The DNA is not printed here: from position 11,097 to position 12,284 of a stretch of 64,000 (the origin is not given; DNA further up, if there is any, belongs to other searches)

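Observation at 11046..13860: tRNA-Asn-anchored low-GC islet with convergent AbiJ-like (NTD4/HEPN-like) and DUF3800 genes: candidate uncharacterised defence module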

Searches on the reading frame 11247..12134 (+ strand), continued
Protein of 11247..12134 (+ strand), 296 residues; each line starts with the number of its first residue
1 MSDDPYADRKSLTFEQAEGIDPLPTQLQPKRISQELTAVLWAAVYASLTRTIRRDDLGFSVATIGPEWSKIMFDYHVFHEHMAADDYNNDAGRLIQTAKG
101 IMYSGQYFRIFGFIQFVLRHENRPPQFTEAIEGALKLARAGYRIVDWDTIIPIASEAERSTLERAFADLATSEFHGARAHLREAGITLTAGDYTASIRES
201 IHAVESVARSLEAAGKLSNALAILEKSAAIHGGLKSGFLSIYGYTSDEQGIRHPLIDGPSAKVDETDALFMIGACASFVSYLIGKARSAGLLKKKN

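Call 111: get_annotated_region(hit=H1, flank=5000)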
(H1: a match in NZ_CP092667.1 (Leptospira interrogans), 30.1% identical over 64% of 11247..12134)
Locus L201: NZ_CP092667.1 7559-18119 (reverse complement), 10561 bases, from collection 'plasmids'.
description: Leptospira interrogans strain FMAS_KG1 plasmid pLiSL26, complete sequence
organism: Leptospira interrogans (NCBI taxid 173)
taxonomy: Bacteria; Spirochaetota; Spirochaetia; Leptospirales; Leptospiraceae; Leptospira; Leptospira interrogans
host: -; source: Homo sapiens,blood; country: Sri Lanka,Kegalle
typing (MOB-suite, as given by PLSDB): non-mobilizable; replicon rep_cluster_216
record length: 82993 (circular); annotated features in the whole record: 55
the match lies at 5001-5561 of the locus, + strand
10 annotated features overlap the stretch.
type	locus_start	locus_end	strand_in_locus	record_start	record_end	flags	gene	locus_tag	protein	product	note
CDS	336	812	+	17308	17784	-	-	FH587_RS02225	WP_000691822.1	hypothetical protein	-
CDS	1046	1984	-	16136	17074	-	-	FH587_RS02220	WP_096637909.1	Rpn family recombination-promoting nuclease/putative transposase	-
CDS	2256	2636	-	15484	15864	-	-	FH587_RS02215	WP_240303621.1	hypothetical protein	-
CDS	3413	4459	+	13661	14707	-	-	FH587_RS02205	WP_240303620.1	hypothetical protein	-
CDS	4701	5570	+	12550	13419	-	-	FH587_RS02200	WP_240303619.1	AbiJ-NTD4 domain-containing protein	-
CDS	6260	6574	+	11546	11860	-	-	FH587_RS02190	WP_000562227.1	nucleotidyltransferase domain-containing protein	-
CDS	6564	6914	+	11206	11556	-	-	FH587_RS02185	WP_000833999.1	HepT-like ribonuclease domain-containing protein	-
CDS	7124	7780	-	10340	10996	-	-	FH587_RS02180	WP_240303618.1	ParB N-terminal domain-containing protein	-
CDS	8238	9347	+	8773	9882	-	-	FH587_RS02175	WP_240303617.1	hypothetical protein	-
CDS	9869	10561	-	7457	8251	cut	-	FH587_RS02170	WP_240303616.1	hypothetical protein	-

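Call 112: get_annotated_region(hit=H2, flank=5000)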
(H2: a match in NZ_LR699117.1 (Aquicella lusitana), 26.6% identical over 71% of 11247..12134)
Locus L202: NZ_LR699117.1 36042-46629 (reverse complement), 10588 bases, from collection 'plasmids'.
description: Aquicella lusitana strain SGT-39 plasmid 4
organism: Aquicella lusitana (NCBI taxid 254246)
taxonomy: Bacteria; Pseudomonadota; Gammaproteobacteria; Legionellales; Coxiellaceae; Aquicella; Aquicella lusitana
host: -; source: Borehole HDN1, spa; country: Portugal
typing (MOB-suite, as given by PLSDB): non-mobilizable
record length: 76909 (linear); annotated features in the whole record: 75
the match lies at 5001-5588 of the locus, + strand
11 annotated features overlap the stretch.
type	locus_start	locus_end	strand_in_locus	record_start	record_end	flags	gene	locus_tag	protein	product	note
CDS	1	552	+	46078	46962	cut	-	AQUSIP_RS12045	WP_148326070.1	IS982 family transposase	-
CDS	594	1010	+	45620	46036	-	-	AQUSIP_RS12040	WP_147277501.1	PepSY domain-containing protein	-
CDS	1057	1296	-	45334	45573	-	-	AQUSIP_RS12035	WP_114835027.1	helix-turn-helix transcriptional regulator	-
CDS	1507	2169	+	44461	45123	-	-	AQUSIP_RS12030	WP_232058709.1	class I SAM-dependent methyltransferase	-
CDS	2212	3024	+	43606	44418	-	-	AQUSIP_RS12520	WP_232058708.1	CHASE3 domain-containing protein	-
CDS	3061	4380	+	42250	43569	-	-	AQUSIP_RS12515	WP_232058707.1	sensor domain-containing diguanylate cyclase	GO:0009966 - regulation of signal transduction [Evidence IEA]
CDS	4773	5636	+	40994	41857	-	-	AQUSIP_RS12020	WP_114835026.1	AbiJ-NTD4 domain-containing protein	-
CDS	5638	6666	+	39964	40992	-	-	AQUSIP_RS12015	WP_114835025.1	DNA-binding protein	-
CDS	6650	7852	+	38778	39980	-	-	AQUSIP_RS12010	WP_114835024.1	tyrosine-type recombinase/integrase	GO:0015074 - DNA integration [Evidence IEA]; GO:0006310 - DNA recombination [Evidence IEA]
CDS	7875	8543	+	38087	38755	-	-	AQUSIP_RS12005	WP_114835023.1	hypothetical protein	-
CDS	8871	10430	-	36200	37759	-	ltrA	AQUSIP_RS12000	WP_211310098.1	group II intron reverse transcriptase/maturase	GO:0000373 - Group II intron splicing [Evidence IEA]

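Call 113: find_homologous_proteins(query=L199:6005-6829:-)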
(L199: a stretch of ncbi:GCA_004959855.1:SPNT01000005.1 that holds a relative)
Query L199:6005-6829:- (275 aa): 263 proteins with E <= 0.001 among 1237 candidates; the best 120 are listed.
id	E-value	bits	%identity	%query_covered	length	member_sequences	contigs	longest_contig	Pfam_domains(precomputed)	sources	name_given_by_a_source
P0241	5.2e-183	624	100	100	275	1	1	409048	PF12686.13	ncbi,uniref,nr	ncbi:DUF3800 domain-containing protein [Nitratireductor sp. XY-223]|uniref:DUF3800 domain-containing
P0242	4.1e-109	382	64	96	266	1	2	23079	PF12686.13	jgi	jgi:hypothetical protein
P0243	8.5e-108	378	64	96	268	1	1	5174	PF12686.13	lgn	-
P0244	1.9e-107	377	62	96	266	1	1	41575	PF12686.13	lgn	-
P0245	2.2e-107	376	64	96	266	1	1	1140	PF12686.13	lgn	-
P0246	5.1e-107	375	62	95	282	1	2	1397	PF12686.13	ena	-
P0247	5.8e-107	375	62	96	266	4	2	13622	PF12686.13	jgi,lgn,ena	-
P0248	4.0e-106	372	62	95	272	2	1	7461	PF12686.13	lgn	-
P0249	5.0e-106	372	62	96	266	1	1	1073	PF12686.13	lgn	-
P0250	8.5e-106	371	61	96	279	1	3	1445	PF12686.13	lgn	-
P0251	1.9e-104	367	63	96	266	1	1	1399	PF12686.13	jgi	-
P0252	1.2e-103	364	62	95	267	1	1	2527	PF12686.13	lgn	-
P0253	3.0e-103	363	60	96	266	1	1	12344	PF12686.13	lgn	-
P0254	1.7e-102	360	59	96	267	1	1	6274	PF12686.13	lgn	-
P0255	3.2e-102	359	60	95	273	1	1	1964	PF12686.13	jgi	jgi:hypothetical protein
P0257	6.0e-102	359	60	96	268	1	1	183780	PF12686.13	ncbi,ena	-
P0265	1.2e-99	351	61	96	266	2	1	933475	PF12686.13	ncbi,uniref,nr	ncbi:DUF3800 domain-containing protein [Rhizobium sp. RU35A]|uniref:DUF3800 domain-containing protei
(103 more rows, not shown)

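Call 114: find_encoding_contigs(protein=P0244, flank=5000, max_places=1)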
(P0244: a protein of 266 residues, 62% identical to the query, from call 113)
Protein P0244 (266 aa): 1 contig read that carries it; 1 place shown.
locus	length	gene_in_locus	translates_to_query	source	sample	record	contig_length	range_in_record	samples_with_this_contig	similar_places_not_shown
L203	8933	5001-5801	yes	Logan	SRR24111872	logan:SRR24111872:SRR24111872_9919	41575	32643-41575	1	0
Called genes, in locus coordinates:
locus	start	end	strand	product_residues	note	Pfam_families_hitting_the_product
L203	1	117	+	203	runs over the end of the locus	-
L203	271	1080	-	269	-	-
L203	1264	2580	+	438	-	PF08238:Sel1 (faint)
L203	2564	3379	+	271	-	-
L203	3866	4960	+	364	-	PF10137:CAP12-PCTIR_TIR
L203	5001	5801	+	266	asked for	PF12686:DUF3800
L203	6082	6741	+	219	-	PF00440:TetR_N (weak)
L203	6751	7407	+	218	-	-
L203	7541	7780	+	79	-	PF12728:HTH_17 (weak)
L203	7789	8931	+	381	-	?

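Call 115: find_encoding_contigs(protein=P0265, flank=5000, max_places=1)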
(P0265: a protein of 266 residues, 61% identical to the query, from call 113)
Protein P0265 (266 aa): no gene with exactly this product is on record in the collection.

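Call 116: find_encoding_contigs(protein=P0257, flank=5000, max_places=1)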
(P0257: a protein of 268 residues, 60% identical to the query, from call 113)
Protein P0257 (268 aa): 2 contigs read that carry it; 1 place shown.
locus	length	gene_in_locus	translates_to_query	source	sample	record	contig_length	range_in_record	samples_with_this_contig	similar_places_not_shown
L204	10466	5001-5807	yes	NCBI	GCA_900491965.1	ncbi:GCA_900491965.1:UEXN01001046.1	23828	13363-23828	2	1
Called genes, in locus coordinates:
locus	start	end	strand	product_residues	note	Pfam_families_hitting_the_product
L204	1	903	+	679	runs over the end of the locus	PF03707:MHYT, PF00990:GGDEF, PF00563:EAL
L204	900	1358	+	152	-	PF04940:BLUF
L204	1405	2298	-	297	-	PF07676:PD40 (faint)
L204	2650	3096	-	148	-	PF12685:SpoIIIAH (weak), PF11776:RcnB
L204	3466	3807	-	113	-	-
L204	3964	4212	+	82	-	PF03693:ParD_antitoxin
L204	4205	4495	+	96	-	PF05016:ParE_toxin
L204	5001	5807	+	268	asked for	PF12686:DUF3800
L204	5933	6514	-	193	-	-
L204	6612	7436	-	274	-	PF00557:Peptidase_M24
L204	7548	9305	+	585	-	PF00884:Sulfatase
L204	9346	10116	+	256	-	PF00994:MoCF_biosynth, PF24102:FLAD1_M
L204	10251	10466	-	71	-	?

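Call 121: search_dna_similar(query=window:11247-12134:+, collection=phages, mode=protein, max_rows=10)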
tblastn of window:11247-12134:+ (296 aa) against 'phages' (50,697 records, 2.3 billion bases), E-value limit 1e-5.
Records with a match: 4; places in all: 6; records where one place covers at least 80% of the query: 3.
Best place of each record, by identity: <60% 4.
By first word of the organism name: Rhizobium 2; Bacteriophage 1; Curtobacterium 1.
By host as written in the record: Rhizobium etli Brasil5 2; - 1; Curtobacterium flaccumfaciens NRRL B-729 SEA 1.
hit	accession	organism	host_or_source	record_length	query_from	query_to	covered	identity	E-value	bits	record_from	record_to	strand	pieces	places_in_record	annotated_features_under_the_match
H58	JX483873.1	Rhizobium phage RHEph01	Rhizobium etli Brasil5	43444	9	283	93%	38.3%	7e-47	173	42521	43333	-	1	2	hypothetical protein (x2)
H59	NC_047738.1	Rhizobium phage RHEph01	Rhizobium etli Brasil5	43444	9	283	93%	38.3%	7e-47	173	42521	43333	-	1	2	hypothetical protein (x2)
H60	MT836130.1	Bacteriophage sp.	human fecal samples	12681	12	288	94%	29.2%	5e-29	122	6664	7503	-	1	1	record has no annotation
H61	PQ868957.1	Curtobacterium phage Barebow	Curtobacterium flaccumfaciens NRRL ...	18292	82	292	71%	31.9%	2e-18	91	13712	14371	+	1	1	17: hypothetical protein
